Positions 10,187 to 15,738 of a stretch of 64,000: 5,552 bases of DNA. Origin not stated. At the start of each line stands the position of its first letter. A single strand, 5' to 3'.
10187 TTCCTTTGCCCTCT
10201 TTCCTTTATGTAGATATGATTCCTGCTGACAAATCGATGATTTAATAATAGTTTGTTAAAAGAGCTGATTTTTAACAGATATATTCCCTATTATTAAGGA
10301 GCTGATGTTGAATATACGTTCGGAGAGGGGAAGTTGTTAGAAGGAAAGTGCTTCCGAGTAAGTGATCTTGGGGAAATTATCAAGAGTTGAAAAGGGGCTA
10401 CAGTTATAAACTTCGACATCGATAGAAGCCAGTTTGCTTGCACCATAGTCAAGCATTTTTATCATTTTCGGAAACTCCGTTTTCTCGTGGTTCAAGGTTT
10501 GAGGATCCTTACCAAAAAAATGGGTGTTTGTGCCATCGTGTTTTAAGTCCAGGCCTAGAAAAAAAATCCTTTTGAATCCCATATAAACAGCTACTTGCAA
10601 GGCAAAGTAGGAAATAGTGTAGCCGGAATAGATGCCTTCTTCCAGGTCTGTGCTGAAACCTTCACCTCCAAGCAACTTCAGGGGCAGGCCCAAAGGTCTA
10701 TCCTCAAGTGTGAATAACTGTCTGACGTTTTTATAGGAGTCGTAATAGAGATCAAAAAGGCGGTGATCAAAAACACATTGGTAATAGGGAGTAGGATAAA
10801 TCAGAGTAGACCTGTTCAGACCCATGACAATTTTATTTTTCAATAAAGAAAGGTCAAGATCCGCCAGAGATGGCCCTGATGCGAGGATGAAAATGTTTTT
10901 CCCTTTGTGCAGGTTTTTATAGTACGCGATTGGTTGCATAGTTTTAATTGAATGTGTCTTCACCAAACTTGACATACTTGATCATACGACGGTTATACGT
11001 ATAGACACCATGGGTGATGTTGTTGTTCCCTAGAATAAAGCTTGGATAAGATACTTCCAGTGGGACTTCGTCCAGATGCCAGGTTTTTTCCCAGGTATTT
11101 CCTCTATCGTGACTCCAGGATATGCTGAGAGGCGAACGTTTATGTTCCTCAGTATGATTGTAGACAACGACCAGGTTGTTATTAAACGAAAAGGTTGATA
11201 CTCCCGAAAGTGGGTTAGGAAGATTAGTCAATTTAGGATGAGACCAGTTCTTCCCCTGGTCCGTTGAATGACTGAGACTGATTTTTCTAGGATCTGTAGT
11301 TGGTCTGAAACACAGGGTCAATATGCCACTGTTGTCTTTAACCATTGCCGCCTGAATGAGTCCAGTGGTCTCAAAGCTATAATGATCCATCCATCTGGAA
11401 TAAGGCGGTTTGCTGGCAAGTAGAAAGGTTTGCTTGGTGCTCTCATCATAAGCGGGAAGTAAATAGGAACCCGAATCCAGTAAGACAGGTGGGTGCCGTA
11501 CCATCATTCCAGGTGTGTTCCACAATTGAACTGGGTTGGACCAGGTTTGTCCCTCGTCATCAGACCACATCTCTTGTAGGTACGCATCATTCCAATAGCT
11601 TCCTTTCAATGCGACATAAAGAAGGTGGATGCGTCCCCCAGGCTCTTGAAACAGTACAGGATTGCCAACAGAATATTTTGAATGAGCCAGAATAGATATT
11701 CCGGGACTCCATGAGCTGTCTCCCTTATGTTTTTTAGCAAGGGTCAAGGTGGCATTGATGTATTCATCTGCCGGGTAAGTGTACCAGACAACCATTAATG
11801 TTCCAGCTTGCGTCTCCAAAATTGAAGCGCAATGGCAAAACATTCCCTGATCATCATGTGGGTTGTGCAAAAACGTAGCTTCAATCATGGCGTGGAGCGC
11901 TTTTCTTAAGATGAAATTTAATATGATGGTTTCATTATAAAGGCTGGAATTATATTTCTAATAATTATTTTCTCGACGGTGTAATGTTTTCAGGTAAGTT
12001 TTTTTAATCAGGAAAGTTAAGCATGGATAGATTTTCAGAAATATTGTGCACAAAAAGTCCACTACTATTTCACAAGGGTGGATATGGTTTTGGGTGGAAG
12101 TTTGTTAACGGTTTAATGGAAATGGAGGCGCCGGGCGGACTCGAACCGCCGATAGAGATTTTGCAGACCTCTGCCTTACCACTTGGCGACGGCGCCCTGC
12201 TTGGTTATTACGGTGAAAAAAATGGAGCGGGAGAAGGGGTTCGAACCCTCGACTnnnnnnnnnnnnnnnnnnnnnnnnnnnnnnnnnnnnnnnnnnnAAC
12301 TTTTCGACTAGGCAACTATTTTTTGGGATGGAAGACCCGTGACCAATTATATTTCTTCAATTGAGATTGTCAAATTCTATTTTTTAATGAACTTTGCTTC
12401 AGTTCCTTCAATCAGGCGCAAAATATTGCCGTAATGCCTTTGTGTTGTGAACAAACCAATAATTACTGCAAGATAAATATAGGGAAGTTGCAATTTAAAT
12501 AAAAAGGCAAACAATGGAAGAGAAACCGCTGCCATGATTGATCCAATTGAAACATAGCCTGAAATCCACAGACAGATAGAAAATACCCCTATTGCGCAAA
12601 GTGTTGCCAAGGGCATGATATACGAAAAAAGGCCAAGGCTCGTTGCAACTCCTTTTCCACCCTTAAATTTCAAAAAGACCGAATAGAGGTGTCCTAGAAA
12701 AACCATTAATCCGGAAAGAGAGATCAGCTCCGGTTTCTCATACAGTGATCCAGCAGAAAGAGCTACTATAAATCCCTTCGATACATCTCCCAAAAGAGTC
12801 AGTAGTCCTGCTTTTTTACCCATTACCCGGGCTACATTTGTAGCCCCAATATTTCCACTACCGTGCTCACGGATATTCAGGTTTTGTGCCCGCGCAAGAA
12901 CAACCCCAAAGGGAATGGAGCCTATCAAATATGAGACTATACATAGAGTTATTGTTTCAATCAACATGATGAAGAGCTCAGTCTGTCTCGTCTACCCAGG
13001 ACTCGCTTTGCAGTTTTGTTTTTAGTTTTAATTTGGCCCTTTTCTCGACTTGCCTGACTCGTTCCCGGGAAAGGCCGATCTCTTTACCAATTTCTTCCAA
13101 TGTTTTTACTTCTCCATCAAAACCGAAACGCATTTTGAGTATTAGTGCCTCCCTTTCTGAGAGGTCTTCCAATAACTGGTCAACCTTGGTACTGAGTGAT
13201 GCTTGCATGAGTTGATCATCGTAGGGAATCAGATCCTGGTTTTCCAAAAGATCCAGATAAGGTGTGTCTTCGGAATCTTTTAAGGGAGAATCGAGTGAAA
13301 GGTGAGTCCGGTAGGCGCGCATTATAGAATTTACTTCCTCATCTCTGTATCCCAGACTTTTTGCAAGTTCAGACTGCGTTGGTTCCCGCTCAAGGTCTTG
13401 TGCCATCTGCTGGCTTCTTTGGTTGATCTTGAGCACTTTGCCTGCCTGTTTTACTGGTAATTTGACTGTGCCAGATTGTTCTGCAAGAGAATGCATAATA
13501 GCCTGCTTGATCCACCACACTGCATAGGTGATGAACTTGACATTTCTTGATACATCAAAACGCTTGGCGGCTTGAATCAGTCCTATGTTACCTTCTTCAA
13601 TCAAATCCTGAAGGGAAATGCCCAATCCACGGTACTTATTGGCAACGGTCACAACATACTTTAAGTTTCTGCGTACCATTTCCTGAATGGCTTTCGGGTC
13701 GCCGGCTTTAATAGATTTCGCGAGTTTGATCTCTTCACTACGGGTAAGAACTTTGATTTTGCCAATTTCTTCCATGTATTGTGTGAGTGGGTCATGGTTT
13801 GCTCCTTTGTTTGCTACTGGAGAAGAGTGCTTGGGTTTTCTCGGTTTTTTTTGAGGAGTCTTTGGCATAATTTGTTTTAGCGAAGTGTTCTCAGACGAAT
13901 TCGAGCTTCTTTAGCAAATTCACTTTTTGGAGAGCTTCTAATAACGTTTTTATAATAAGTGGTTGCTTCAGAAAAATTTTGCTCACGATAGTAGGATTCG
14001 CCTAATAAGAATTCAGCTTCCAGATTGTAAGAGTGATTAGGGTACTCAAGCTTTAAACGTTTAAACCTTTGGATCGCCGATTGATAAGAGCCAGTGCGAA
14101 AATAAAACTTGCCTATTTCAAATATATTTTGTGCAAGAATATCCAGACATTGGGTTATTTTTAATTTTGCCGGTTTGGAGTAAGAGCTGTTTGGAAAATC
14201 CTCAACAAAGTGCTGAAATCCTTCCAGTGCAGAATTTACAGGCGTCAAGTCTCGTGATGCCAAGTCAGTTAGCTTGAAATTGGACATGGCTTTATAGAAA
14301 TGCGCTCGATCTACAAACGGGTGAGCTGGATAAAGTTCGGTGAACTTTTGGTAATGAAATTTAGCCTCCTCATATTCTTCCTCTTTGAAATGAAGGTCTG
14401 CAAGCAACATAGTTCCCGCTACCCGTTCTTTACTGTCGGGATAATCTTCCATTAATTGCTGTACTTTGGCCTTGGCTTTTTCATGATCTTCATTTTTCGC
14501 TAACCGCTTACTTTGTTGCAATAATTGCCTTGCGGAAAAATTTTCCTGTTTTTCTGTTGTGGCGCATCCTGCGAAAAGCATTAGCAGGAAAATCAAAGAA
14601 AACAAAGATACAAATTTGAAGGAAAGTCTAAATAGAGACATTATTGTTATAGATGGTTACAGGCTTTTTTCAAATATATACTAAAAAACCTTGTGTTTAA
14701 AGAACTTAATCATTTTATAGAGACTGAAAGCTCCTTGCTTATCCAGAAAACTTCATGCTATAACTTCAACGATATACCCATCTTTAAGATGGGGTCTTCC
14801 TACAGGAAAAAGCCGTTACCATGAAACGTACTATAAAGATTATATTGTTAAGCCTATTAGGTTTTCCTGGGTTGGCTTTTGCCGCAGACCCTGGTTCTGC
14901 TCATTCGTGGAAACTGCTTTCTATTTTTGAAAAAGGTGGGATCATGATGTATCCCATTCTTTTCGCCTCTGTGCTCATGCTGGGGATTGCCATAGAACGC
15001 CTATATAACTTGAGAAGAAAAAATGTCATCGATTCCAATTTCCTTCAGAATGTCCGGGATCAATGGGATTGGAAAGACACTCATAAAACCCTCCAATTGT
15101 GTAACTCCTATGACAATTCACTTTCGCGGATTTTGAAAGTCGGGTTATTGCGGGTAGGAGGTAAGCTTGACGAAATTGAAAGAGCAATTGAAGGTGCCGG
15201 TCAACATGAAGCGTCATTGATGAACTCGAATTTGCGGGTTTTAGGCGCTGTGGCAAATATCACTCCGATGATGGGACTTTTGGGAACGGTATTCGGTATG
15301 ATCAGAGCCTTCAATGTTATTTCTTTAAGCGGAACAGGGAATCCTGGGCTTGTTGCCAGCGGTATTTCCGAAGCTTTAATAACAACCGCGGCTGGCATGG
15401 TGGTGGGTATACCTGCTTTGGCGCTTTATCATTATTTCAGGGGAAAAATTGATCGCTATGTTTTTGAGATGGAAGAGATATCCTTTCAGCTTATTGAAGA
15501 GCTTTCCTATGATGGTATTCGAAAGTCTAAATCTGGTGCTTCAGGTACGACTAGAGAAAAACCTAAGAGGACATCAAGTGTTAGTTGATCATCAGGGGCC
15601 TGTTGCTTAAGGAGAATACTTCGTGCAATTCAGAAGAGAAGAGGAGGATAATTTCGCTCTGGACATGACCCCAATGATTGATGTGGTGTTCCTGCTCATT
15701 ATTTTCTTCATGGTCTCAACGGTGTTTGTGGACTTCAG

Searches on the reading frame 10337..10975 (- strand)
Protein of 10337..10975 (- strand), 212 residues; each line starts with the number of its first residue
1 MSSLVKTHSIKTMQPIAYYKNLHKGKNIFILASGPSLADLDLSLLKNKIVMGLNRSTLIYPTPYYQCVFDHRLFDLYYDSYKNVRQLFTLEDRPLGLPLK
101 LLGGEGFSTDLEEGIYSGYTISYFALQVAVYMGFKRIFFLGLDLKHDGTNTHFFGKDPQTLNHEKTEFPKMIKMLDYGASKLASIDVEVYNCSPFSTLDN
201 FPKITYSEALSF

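Call 22: search_protein_families(library=pfam, proteins=[window:10337-10975:-], max_evalue=0.001)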
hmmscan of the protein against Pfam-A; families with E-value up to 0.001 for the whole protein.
window:10337-10975:- (212 aa): 1 family
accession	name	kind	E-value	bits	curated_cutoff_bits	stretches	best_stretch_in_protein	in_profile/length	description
PF01973.23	MptE-like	-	1.2e-10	41.8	34.6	1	107-146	129-168/171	6-hydroxymethylpterin diphosphokinase MptE-like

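Call 29: search_protein_families(library=ncbifam, proteins=[window:10337-10975:-], max_evalue=0.001)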
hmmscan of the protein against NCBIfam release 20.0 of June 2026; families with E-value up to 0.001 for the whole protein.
window:10337-10975:- (212 aa): 2 families
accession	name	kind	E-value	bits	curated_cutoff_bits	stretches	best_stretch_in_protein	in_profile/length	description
TIGR04437.1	WaaZ_KDO_III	equivalog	1.4e-12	47.5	200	1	106-196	152-239/252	3-deoxy-D-manno-oct-2-ulosonate III transferase WaaZ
NF007333.0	PRK09822.1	equivalog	1.1e-07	31.4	473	1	105-194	156-242/269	3-deoxy-D-manno-oct-2-ulosonate III transferase WaaZ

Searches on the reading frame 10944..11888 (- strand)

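Call 22: search_protein_families(library=pfam, proteins=[window:10944-11888:-], max_evalue=0.001)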
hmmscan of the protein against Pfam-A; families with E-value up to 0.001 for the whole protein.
window:10944-11888:- (314 aa): 2 families
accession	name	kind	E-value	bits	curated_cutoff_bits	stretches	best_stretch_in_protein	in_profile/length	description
PF13088.12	BNR_2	-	7.4e-49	167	31.4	1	29-289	1-272/277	BNR repeat-like domain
PF02012.26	BNR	-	0.00026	21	27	0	207-217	2-12/12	BNR/Asp-box repeat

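Call 29: search_protein_families(library=ncbifam, proteins=[window:10944-11888:-], max_evalue=0.001)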
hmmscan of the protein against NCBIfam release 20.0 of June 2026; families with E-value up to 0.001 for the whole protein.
window:10944-11888:- (314 aa): 0 families

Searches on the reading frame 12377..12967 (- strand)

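Call 22: search_protein_families(library=pfam, proteins=[window:12377-12967:-], max_evalue=0.001)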
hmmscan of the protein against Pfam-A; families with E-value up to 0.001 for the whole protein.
window:12377-12967:- (196 aa): 1 family
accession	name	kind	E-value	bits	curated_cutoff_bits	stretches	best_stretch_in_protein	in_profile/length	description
PF02660.20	G3P_acyltransf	-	1.6e-51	175.1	24.1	1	11-185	1-164/164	Glycerol-3-phosphate acyltransferase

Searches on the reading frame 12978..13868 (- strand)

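Call 22: search_protein_families(library=pfam, proteins=[window:12978-13868:-], max_evalue=0.001)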
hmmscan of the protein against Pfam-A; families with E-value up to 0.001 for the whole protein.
window:12978-13868:- (296 aa): 4 families
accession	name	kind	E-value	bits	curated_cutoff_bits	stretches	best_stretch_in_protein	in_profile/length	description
PF04545.22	Sigma70_r4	-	9.7e-18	63.9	24.1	1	232-283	1-49/50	Sigma-70, region 4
PF04542.20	Sigma70_r2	-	7e-17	61.4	24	1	64-132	1-69/71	Sigma-70 region 2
PF04539.22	Sigma70_r3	-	8.3e-16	58.3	25.3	1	146-211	4-69/78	Sigma-70 region 3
PF00140.25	Sigma70_r1_2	-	6.6e-11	42.4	22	1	26-58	1-33/34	Sigma-70 factor, region 1.2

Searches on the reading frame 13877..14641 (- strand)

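Call 22: search_protein_families(library=pfam, proteins=[window:13877-14641:-], max_evalue=0.001)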
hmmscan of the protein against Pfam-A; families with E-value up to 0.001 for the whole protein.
window:13877-14641:- (254 aa): 14 families
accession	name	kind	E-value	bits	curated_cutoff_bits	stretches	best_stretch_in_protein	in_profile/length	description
PF13525.12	YfiO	-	5.9e-32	111.5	25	1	36-219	4-190/203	Outer membrane lipoprotein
PF13174.12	TPR_6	-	9.6e-20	70.3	26.3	0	208-240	1-33/33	Tetratricopeptide repeat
PF07719.23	TPR_2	-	6.4e-15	54.4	27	1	79-107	6-34/34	Tetratricopeptide repeat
PF13512.12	TPR_18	-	2.2e-12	47.8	21.9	1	33-160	6-143/145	Tetratricopeptide repeat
PF09976.15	TPR_21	-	3e-11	43.9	25.5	2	28-100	30-102/193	Tetratricopeptide repeat-like domain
PF13428.12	TPR_14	-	3.3e-11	43.2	23.5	0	77-110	4-37/44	Tetratricopeptide repeat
PF13181.12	TPR_8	-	1.4e-08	34.7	25.7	0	79-107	6-34/34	Tetratricopeptide repeat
PF25064.1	ARM_TT21_5th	-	1.9e-08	35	27.8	0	76-106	3-33/117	TT21 fifth ARM repeats domain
PF12895.13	ANAPC3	-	2.3e-08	34.7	27.2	0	171-232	24-81/82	Anaphase-promoting complex, cyclosome, subunit 3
PF14559.12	TPR_19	-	2.4e-08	34.6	25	0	183-242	4-61/68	Tetratricopeptide repeat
PF13432.12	TPR_16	-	4.5e-08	33.8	32.7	0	180-240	7-64/65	Tetratricopeptide repeat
PF13424.12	TPR_12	-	1.2e-07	32.2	30.1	1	175-234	8-72/77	Tetratricopeptide repeat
PF00515.34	TPR_1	-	7.3e-07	29.2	27.8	0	209-238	3-32/34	Tetratricopeptide repeat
PF23914.1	TPR_CcmH_CycH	-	0.00026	21.3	42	0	48-106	98-153/158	Cytochrome c-type biogenesis protein H TPR domain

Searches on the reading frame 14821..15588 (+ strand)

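Call 22: search_protein_families(library=pfam, proteins=[window:14821-15588:+], max_evalue=0.001)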
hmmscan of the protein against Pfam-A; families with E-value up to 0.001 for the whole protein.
window:14821-15588:+ (255 aa): 1 family
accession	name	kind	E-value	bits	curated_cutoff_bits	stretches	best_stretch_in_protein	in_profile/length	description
PF01618.21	MotA_ExbB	-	2.5e-31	108.5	22.9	1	99-218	4-126/127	MotA/TolQ/ExbB proton channel family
